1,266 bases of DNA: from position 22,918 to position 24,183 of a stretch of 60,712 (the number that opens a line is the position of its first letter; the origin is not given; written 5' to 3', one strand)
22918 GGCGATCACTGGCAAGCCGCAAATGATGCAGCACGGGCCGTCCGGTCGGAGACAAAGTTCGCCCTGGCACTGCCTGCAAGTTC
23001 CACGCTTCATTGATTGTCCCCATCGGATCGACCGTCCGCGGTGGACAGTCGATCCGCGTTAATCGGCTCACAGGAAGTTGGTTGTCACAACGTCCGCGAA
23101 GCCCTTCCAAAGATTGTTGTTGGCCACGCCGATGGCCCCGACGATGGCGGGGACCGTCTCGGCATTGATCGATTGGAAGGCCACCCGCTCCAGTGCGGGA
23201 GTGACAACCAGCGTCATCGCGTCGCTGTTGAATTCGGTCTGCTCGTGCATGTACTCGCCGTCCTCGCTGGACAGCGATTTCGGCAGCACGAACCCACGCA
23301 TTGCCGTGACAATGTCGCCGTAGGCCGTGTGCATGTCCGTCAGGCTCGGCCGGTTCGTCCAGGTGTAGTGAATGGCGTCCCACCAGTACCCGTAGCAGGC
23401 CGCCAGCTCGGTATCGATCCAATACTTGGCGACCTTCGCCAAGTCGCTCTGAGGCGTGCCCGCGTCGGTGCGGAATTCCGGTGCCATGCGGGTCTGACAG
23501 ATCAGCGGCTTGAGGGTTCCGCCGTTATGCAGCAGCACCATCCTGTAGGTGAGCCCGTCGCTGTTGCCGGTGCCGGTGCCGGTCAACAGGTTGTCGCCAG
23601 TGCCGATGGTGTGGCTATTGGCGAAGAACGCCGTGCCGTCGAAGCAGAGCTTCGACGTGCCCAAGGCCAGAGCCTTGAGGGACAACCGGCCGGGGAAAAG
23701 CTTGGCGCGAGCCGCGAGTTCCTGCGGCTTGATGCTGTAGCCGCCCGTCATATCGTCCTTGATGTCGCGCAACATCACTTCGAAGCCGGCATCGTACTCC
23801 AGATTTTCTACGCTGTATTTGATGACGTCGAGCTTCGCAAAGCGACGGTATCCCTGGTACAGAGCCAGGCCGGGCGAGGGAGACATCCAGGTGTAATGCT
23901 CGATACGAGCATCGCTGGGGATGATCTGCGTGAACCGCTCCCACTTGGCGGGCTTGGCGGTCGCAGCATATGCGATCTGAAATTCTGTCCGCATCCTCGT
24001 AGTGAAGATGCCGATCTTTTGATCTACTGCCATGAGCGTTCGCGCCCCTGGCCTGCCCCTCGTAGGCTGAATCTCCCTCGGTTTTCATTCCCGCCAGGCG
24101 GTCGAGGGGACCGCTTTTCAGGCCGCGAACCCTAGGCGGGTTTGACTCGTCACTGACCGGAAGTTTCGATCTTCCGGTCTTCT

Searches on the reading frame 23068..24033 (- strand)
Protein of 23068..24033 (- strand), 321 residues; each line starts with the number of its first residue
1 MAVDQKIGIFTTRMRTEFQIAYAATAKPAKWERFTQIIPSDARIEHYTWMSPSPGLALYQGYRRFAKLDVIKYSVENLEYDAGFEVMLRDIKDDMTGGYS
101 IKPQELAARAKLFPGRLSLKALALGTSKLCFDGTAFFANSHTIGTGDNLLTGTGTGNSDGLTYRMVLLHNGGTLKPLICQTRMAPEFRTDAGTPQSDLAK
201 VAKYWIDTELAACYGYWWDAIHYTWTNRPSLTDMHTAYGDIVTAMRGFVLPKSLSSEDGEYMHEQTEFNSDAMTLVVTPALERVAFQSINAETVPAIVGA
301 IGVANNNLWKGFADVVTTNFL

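Call 61: search_protein_families(library=pfam, proteins=[window:23068-24033:-], max_evalue=0.01)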
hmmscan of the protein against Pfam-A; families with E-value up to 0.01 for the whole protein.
window:23068-24033:- (321 aa): 1 family
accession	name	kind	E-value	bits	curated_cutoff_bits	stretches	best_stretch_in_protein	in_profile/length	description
PF10124.15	Mu-like_gpT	-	2.5e-34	119.4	20.1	1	11-321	5-289/289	Mu-like prophage major head subunit gpT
